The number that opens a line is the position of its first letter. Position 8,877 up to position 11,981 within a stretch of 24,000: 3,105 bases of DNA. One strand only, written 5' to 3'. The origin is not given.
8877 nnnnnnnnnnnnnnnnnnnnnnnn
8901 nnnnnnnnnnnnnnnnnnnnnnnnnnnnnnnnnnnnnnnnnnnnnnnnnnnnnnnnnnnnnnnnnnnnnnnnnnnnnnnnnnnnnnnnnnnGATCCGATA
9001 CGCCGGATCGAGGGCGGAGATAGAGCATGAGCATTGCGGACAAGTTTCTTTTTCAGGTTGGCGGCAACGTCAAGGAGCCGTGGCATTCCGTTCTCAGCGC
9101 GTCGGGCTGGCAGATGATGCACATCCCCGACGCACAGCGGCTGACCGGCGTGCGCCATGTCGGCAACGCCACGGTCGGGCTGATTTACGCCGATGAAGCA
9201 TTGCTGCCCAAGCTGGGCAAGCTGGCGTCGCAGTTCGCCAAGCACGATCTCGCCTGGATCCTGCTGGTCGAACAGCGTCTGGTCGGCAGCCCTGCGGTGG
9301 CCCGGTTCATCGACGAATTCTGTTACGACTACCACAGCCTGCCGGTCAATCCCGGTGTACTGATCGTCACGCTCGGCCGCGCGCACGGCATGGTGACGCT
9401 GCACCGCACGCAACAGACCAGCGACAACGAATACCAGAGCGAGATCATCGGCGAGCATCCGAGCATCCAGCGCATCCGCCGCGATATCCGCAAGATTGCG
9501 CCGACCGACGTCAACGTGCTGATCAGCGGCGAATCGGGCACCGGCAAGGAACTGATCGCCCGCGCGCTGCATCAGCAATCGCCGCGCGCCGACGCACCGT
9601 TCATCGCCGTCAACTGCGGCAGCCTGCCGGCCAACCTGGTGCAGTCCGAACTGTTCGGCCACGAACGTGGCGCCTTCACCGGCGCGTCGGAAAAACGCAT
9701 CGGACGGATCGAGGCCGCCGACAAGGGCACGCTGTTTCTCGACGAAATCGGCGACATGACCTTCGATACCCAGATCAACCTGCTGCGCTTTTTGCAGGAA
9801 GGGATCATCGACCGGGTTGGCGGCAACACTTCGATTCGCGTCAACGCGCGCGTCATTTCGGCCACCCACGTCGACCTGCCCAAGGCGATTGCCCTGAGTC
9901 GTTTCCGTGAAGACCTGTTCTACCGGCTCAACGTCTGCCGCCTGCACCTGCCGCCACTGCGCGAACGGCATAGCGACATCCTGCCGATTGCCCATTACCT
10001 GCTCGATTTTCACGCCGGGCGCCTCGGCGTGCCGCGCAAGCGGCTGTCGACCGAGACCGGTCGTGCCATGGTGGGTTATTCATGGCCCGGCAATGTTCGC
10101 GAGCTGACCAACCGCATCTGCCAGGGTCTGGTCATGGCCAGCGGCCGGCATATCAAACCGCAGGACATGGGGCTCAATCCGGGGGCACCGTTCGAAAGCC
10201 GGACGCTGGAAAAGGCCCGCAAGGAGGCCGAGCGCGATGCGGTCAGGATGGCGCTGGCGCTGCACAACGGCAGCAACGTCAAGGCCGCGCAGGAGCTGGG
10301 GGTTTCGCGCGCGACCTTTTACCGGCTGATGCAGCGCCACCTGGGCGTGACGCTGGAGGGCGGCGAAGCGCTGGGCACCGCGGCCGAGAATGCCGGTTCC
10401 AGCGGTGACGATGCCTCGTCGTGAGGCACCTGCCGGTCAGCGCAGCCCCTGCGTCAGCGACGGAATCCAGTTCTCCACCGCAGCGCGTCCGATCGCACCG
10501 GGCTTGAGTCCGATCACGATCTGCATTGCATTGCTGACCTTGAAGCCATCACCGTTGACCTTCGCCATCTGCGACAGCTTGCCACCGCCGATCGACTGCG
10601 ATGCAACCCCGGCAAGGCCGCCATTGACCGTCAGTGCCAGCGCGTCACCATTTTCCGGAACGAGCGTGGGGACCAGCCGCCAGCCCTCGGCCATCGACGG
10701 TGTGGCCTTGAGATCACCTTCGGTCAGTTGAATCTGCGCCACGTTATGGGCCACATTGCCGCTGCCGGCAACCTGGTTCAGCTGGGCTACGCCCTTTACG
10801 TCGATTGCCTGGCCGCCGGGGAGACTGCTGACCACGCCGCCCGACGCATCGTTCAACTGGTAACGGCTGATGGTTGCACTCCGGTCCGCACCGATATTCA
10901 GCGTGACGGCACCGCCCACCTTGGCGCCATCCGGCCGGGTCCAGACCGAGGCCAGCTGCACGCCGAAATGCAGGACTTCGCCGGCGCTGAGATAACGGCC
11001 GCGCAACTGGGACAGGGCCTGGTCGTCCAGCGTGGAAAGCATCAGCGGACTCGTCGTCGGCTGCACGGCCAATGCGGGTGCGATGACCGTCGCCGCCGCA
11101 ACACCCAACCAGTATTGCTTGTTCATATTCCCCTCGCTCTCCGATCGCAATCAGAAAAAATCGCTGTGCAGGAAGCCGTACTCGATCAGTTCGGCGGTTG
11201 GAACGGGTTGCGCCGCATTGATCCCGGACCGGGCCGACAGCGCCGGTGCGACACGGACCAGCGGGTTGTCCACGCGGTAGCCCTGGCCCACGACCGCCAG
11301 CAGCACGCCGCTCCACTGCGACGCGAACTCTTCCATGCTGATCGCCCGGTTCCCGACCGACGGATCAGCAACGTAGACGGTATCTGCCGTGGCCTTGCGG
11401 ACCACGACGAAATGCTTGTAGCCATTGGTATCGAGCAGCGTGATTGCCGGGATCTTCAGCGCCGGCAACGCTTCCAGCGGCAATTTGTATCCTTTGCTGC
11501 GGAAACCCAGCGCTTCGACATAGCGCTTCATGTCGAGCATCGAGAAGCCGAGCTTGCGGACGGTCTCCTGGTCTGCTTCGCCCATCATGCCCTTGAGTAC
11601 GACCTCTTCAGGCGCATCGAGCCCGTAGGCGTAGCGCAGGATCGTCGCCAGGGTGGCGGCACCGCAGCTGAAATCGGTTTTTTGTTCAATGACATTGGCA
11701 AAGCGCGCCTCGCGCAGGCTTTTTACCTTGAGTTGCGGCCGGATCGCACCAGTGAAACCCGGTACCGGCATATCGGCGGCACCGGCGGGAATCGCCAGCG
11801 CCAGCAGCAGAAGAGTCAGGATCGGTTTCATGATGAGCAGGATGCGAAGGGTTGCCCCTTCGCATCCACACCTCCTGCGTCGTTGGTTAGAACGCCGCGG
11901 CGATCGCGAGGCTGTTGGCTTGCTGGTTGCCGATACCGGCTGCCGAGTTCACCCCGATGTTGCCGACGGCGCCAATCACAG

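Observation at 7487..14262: Split Fap-type functional-amyloid locus: fapABCDE-like operon converging on a fapF-like gene coupled to a sigma-54 activator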

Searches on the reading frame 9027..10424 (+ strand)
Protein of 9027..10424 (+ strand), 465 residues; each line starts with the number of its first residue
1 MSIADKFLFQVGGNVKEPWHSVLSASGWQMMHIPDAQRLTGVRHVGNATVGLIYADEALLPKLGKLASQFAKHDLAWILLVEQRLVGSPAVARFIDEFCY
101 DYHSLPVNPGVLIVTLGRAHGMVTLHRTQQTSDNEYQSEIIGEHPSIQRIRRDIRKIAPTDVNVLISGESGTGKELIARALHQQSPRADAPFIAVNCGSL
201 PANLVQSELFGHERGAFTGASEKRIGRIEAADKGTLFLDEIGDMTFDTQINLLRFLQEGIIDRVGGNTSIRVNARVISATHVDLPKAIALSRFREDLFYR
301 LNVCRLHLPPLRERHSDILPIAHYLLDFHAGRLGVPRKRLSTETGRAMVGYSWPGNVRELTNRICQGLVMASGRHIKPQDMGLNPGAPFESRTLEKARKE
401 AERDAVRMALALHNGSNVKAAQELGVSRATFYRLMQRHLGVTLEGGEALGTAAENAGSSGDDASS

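Call 3: search_protein_families(library=pfam, proteins=[window:9027-10424:+], max_evalue=0.01)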
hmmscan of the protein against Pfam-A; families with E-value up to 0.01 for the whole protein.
window:9027-10424:+ (465 aa): 13 families
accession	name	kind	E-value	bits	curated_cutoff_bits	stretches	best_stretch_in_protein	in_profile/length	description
PF00158.32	Sigma54_activat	-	1.4e-69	233.5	20.2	1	140-306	1-167/168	Sigma-54 interaction domain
PF14532.12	Sigma54_activ_2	-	9.4e-23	81.4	25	1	141-311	1-138/138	Sigma-54 interaction domain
PF25601.1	AAA_lid_14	-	6e-16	58.5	27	1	312-381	1-70/87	AAA+ ATPase lid domain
PF20161.5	VpsR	-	7.2e-14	52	23.7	1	10-117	15-121/121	VpsR domain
PF02954.25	HTH_8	-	2e-06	27.8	22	1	398-437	2-41/42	Bacterial regulatory protein, Fis family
PF00004.35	AAA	-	6e-06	27.2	21.2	1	164-296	1-126/131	ATPase family associated with various cellular activities (AAA)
PF01078.27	Mg_chelatase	-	0.00013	21.8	20.3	0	219-258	93-132/207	Magnesium chelatase, subunit ChlI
PF07728.20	AAA_5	-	0.00035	21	22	1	163-276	1-117/139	AAA domain (dynein-related subfamily)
PF13191.12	AAA_16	-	0.00083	20.3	32.6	1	148-200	10-63/167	AAA ATPase domain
PF13384.12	HTH_23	-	0.0053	17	24.6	0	407-438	9-41/50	Homeodomain-like domain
PF13401.12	AAA_22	-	0.0057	17.4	27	0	164-201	8-45/130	AAA domain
PF00165.29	HTH_AraC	-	0.0058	17.2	26.6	0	421-442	15-36/42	Bacterial regulatory helix-turn-helix proteins, AraC family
PF13551.12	HTH_29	-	0.0087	16.6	28.1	0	409-437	4-35/64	Winged helix-turn helix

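Call 4: search_protein_families(library=ncbifam, proteins=[window:9027-10424:+], max_evalue=0.01)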
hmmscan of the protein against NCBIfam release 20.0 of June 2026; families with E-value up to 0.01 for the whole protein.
window:9027-10424:+ (465 aa): 27 families (the best 25 are shown)
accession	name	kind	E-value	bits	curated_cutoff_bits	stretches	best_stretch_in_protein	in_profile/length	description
TIGR02915.1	PEP_resp_reg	equivalog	9.4e-115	384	502.6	1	95-438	92-442/445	PEP-CTERM-box response regulator transcription factor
TIGR01818.1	ntrC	equivalog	5e-101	338.8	558.6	1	98-381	92-377/463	nitrogen regulation protein NR(I)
NF003451.0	PRK05022.1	equivalog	6.4e-94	315.5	476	1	127-437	179-507/512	nitric oxide reductase transcriptional regulator NorR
TIGR01817.1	nifA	equivalog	1.8e-93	314.1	528.85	1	129-425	187-483/534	nif-specific transcriptional activator NifA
NF008176.1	PRK10923.1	equivalog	6.4e-90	302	620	1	100-381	99-381/469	nitrogen regulation protein NR(I)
NF041552.1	TF_PrdR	equivalog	3.4e-89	299.7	795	1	129-436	258-574/577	sigma-54 dependent transcriptional regulator PrdR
NF011695.0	PRK15115.1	equivalog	4.7e-86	289.3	763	1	125-438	122-436/445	two-component system response regulator GlrR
NF008469.0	PRK11361.1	equivalog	1.1e-85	288.1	714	1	125-435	132-452/461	acetoacetate metabolism transcriptional regulator AtoC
NF038308.1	RNA_repair_RtcR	equivalog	1.8e-84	284.5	650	1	125-438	167-486/530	RNA repair transcriptional activator RtcR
NF050807.1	TransRegFlbDCaul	equivalog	3.9e-84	283.1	750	1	137-404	117-382/454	sigma-54-dependent transcriptional regulator FlbD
TIGR02329.1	propionate_PrpR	equivalog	3.4e-82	276.8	499.2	1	127-436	199-525/526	propionate catabolism operon regulatory protein PrpR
NF011953.0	PRK15424.1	equivalog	4.7e-80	269.7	703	1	127-437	208-533/538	propionate catabolism operon regulatory protein PrpR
NF041946.1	LuxO_transreg_Vib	equivalog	4.6e-79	266.4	800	1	128-379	124-374/463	quorum-sensing sigma-54 dependent transcriptional regulator LuxO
NF008085.0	PRK10820.1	equivalog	6.2e-77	259.4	576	1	114-384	180-450/520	transcriptional regulator TyrR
NF007689.0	PRK10365.1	equivalog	7e-76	255.8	760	1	100-432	101-436/441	sigma-54-dependent response regulator transcription factor ZraR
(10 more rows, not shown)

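Call 33: search_solved_structures(query=window:9027-10424:+, max_evalue=1e-20)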
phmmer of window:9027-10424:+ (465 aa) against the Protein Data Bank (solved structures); distinct sequences matched with E-value up to 1e-20: 35.
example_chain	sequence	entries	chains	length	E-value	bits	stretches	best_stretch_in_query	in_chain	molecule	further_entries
1ojl_A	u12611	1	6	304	8.3e-74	252.3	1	138-433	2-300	TRANSCRIPTIONAL REGULATORY PROTEIN ZRAR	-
9qq6_C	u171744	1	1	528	9.4e-72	245.5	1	136-435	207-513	Nif-specific regulatory protein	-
6iy8_A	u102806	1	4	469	6.6e-68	232.8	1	128-372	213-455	Positive regulator CapR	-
3dzd_A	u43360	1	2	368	1.2e-67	231.9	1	133-378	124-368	Transcriptional regulator (NtrC family)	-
26jl_A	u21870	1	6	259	1e-66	228.9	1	138-368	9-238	Flagellar regulatory protein A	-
8pb9_D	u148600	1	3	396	1.1e-66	228.8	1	51-366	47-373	Transcriptional regulator FleQ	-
8p53_C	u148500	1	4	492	1.4e-66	228.5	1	51-366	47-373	Transcriptional regulator FleQ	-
5exp_A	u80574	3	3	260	1.1e-65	225.5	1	139-366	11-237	Transcriptional regulator FleQ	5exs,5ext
7ejw_C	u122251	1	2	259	1.6e-65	224.9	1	140-366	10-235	Transcriptional regulator FleQ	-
6j7e_A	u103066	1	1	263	1.7e-65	224.9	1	140-366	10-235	Nitrogen assimilation regulatory protein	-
5exx_A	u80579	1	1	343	2.4e-65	224.4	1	139-366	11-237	Transcriptional regulator FleQ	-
6jdi_A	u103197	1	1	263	1.6e-64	221.7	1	140-366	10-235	Nitrogen assimilation regulatory protein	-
4l4u_A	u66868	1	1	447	4.1e-64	220.3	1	136-437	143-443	Transcriptional regulator (NtrC family)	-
6jdl_A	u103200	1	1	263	4.2e-64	220.3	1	140-366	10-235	Nitrogen assimilation regulatory protein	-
5ep0_A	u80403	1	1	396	8.1e-63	216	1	126-376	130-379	Putative repressor protein luxO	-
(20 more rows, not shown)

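Call 54: find_homologous_proteins(query=window:9027-10424:+, max_evalue=1e-30)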
Query window:9027-10424:+ (465 aa): 8000 proteins with E <= 1e-30 among 8000 candidates; the best 120 are listed.
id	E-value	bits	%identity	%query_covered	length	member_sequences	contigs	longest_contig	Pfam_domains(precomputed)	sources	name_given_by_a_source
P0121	0.0e+0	1048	100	100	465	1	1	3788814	PF00158.33,PF25601.2,PF02954.26,PF00004.36,PF14532.13,PF20161.6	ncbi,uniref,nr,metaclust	ncbi:sigma-54 dependent transcriptional regulator [Jeongeupia sp. USM3]|uniref:sigma-54 dependent tr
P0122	2.2e-277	938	92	97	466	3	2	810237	PF00158.33,PF25601.2,PF02954.26,PF00004.36,PF14532.13,PF20161.6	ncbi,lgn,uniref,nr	ncbi:sigma-54 dependent transcriptional regulator [Jeongeupia naejangsanensis]|uniref:Sigma-54-depen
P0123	1.3e-274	929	88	100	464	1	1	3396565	PF00158.33,PF25601.2,PF02954.26,PF00004.36,PF14532.13,PF20161.6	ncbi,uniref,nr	ncbi:sigma-54-dependent Fis family transcriptional regulator [Jeongeupia sp. HS-3]|uniref:sigma-54 d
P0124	2.7e-148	513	56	93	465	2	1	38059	PF00158.33,PF13384.13,PF13551.13,PF25601.2,PF02954.26,PF14532.13,PF20161.6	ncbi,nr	ncbi:MAG TPA: sigma-54 dependent transcriptional regulator [Chromobacteriaceae bacterium]|nr:sigma-5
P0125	2.9e-148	513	53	94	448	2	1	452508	PF00158.33,PF13551.13,PF25601.2,PF02954.26,PF14532.13,PF20161.6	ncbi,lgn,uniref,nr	ncbi:sigma-54 dependent transcriptional regulator [Crenobacter cavernae]|uniref:Sigma-54-dependent F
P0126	3.2e-146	506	56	94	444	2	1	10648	PF00158.33,PF25601.2,PF02954.26,PF14532.13,PF20161.6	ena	-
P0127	1.1e-143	497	53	93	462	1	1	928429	PF00158.33,PF25601.2,PF02954.26,PF14532.13,PF20161.6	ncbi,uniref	ncbi:sigma 54-interacting transcriptional regulator [Vogesella indigofera]|uniref:sigma-54 dependent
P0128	6.4e-141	488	54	94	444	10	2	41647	PF00158.33,PF25601.2,PF02954.26,PF13518.13,PF14532.13,PF20161.6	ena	-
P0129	8.9e-141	488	53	94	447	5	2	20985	PF00158.33,PF13551.13,PF25601.2,PF02954.26,PF14532.13,PF07728.21,PF20161.6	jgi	jgi:DNA-binding NtrC family response regulator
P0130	1.2e-140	487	54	94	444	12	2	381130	PF00158.33,PF25601.2,PF02954.26,PF14532.13,PF20161.6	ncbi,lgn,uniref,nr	ncbi:sigma-54 dependent transcriptional regulator [Aquitalea magnusonii]|uniref:DNA-binding NtrC fam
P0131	1.5e-140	487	53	92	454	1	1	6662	PF00158.33,PF13551.13,PF25601.2,PF02954.26,PF00004.36,PF14532.13,PF07728.21,PF03683.20,PF13191.13,PF20161.6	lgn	-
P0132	4.7e-139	482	55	89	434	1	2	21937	PF12728.14,PF00158.33,PF25601.2,PF02954.26,PF00004.36,PF14532.13,PF07728.21,PF01078.28,PF13191.13,PF20161.6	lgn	-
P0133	2.5e-138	480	54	94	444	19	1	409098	PF00158.33,PF13551.13,PF25601.2,PF02954.26,PF14532.13,PF20161.6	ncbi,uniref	ncbi:sigma 54-interacting transcriptional regulator [Chromobacterium violaceum]|uniref:sigma-54 depe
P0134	1.0e-136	475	53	92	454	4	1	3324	PF12728.14,PF00158.33,PF25601.2,PF02954.26,PF14532.13,PF03683.20,PF20161.6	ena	-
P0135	1.1e-135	471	51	92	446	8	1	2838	PF00158.33,PF25601.2,PF02954.26,PF14532.13,PF20161.6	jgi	jgi:DNA-binding NtrC family response regulator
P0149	1.8e-110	388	45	93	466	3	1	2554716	PF00158.33,PF25601.2,PF02954.26,PF14532.13,PF07728.21,PF20161.6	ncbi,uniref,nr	ncbi:sigma 54-interacting transcriptional regulator [Acidithiobacillus sp. AMEEHan]|uniref:sigma-54 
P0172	1.3e-106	375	46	90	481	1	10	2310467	PF00158.33,PF25601.2,PF02954.26,PF14532.13,PF20161.6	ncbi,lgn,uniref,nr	ncbi:sigma-54 dependent transcriptional regulator [Trinickia caryophylli]|uniref:Sigma54 specific tr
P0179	3.7e-106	374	44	94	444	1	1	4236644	PF00158.33,PF25601.2,PF02954.26,PF00004.36,PF14532.13,PF13191.13,PF20161.6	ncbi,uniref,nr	ncbi:sigma-54-dependent Fis family transcriptional regulator [Nitrogeniibacter mangrovi]|uniref:Sigm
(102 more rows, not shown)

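Call 55: find_encoding_contigs(protein=P0149, flank=9000, max_places=1)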
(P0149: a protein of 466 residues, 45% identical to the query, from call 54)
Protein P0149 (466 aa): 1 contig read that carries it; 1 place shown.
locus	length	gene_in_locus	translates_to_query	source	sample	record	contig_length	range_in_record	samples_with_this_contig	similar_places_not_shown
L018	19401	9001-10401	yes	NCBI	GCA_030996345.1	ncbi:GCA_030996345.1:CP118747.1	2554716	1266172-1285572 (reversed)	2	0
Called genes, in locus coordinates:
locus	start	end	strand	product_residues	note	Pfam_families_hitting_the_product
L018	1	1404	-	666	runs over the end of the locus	PF01074:Glyco_hydro_38N, PF03065:Glyco_hydro_57, PF09094:AmyA-A_glucT_m, PF09095:AmyA-gluTrfs_C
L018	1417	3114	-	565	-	PF03065:Glyco_hydro_57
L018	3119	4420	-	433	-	PF00483:NTP_transferase, PF12804:NTP_transf_3, PF24894:Hexapep_GlmU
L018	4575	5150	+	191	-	PF13649:Methyltransf_25 (weak)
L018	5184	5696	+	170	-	PF04345:Chor_lyase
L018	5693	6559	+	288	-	PF01040:UbiA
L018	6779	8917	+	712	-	PF17764:PriA_3primeBD, PF00270:DEAD, PF04851:ResIII, PF00271:Helicase_C (faint), PF18319:Zn_ribbon_PriA, PF18074:PriA_C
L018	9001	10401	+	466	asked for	PF20161:VpsR, PF00158:Sigma54_activat, PF14532:Sigma54_activ_2, PF07728:AAA_5 (weak), PF25601:AAA_lid_14, PF02954:HTH_8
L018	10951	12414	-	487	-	PF21197:PgaA_barrel (weak)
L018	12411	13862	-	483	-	PF13506:Glyco_transf_21, PF00535:Glycos_transf_2, PF10111:Glyco_tranf_2_2, PF13641:Glyco_tranf_2_3, PF01644:Chitin_synth_1 (faint), PF03142:Chitin_synth_2, PF13632:Glyco_trans_2_3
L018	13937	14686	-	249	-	-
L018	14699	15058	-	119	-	PF03412:Peptidase_C39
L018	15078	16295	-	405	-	PF14690:Zn_ribbon_ISL3, PF13542:HTH_Tnp_ISL3, PF01610:DDE_Tnp_ISL3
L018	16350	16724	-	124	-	-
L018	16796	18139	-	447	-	PF27129:FapBC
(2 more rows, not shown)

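Call 56: find_encoding_contigs(protein=P0172, flank=9000, max_places=1)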
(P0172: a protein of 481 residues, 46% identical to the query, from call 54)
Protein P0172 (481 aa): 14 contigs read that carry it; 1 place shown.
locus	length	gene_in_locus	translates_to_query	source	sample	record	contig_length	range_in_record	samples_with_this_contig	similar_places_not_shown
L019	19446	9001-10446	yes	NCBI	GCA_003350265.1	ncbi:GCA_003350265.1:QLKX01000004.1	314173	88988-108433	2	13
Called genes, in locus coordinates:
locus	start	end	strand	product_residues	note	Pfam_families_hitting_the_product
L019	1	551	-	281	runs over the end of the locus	PF08666:SAF, PF16976:RcpC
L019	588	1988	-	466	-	-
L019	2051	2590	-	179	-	PF01478:Peptidase_A24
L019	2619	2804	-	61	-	PF04964:Flp_Fap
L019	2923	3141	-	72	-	PF04964:Flp_Fap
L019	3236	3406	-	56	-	PF04964:Flp_Fap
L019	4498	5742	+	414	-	PF09594:GT87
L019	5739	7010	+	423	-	PF09594:GT87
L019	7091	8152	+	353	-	PF00535:Glycos_transf_2, PF13641:Glyco_tranf_2_3 (weak)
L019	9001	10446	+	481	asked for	PF20161:VpsR, PF00158:Sigma54_activat, PF14532:Sigma54_activ_2, PF25601:AAA_lid_14, PF02954:HTH_8 (weak)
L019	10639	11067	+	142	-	PF07291:MauE (weak), PF07681:DoxX, PF02077:SURF4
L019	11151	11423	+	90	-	-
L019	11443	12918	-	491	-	PF05977:MFS_3 (weak), PF07690:MFS_1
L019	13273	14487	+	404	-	PF02350:Epimerase_2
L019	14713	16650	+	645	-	PF13641:Glyco_tranf_2_3, PF13632:Glyco_trans_2_3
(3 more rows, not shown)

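Call 57: find_encoding_contigs(protein=P0179, flank=9000, max_places=1)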
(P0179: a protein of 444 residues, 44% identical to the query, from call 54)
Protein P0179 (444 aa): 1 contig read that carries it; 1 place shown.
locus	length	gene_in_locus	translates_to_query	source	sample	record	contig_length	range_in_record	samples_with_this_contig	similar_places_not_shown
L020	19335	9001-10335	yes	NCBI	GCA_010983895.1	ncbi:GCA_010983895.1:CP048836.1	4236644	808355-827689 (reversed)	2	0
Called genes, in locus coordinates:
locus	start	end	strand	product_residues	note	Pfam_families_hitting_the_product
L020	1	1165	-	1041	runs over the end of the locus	PF00873:ACR_tran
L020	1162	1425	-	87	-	-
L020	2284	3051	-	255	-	PF01261:AP_endonuc_2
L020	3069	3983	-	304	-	PF00126:HTH_1, PF03466:LysR_substrate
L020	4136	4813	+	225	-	PF01027:Bax1-I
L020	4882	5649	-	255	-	PF00561:Abhydrolase_1, PF12146:Hydrolase_4, PF12697:Abhydrolase_6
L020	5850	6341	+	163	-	-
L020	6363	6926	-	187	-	PF05951:Peptidase_M15_2, PF08291:Peptidase_M15_3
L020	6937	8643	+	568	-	PF20142:Scaffold, PF01471:PG_binding_1, PF03734:YkuD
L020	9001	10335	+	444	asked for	PF13191:AAA_16 (faint), PF20161:VpsR, PF00158:Sigma54_activat, PF14532:Sigma54_activ_2, PF00004:AAA (weak), PF25601:AAA_lid_14, PF02954:HTH_8 (weak)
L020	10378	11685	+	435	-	-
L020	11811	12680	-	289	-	-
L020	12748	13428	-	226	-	PF03412:Peptidase_C39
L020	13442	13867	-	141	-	-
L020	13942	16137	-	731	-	-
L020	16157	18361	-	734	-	-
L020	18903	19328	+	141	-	-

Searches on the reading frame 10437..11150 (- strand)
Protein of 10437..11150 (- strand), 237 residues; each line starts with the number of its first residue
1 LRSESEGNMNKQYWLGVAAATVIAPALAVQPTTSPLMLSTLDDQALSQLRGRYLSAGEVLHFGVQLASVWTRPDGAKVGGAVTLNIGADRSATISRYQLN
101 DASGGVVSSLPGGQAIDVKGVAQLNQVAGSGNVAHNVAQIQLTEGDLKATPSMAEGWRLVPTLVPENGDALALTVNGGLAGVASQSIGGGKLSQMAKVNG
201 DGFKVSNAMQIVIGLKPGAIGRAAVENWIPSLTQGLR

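Call 3: search_protein_families(library=pfam, proteins=[window:10437-11150:-], max_evalue=0.01)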
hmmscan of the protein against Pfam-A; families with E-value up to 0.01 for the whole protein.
window:10437-11150:- (237 aa): 0 families

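Call 4: search_protein_families(library=ncbifam, proteins=[window:10437-11150:-], max_evalue=0.01)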
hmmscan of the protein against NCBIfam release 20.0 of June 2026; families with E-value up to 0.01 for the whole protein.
window:10437-11150:- (237 aa): 1 family
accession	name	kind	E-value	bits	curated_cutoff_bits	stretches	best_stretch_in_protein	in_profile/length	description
NF058559.1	FblAmlydFapE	equivalog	2e-23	82.9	250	1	9-223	1-230/247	fibril amyloid subunit FapE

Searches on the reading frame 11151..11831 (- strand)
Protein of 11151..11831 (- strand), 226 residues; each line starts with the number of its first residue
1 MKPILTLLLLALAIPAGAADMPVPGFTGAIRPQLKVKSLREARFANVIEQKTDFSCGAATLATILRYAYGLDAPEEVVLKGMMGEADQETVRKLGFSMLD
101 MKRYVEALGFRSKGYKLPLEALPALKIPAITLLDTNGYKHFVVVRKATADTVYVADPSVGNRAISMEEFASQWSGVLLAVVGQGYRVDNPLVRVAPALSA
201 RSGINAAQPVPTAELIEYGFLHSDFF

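Call 3: search_protein_families(library=pfam, proteins=[window:11151-11831:-], max_evalue=0.01)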
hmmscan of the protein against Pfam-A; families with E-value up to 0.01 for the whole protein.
window:11151-11831:- (226 aa): 2 families
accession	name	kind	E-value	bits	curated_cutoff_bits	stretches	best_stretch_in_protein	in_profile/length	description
PF03412.21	Peptidase_C39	-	7.8e-26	90.9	22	1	46-180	3-128/133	Peptidase C39 family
PF11814.14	DUF3335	-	0.0016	18.4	25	0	48-65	4-21/206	Peptidase_C39 like family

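Call 4: search_protein_families(library=ncbifam, proteins=[window:11151-11831:-], max_evalue=0.01)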
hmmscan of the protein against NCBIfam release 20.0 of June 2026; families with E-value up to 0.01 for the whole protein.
window:11151-11831:- (226 aa): 6 families
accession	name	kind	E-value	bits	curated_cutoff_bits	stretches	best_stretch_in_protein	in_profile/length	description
NF058616.2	C39_FapD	equivalog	1.3e-77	260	330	1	7-226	4-224/224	fibril amyloid maturation endopeptidase FapD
NF050078.1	pilus_FilB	exception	8.2e-33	114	475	1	24-182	40-199/277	putative pilus system C39 family peptidase FilB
TIGR03796.1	NHLM_micro_ABC1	equivalog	1e-17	63.6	853.3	1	50-185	7-132/710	NHLP family bacteriocin export ABC transporter peptidase/permease/ATPase subunit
NF045998.1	cleave_ABC_plasm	equivalog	5.3e-13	48.1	500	1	94-180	39-128/673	Mbov_0121 family peptidase domain-containing ABC transporter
TIGR01193.1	bacteriocin_ABC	subfamily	8.2e-06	24.6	523.85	1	55-180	6-128/708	peptide cleavage/export ABC transporter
TIGR01846.1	type_I_sec_HlyB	subfamily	0.00033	19.1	725.55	1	95-179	31-112/694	type I secretion system permease/ATPase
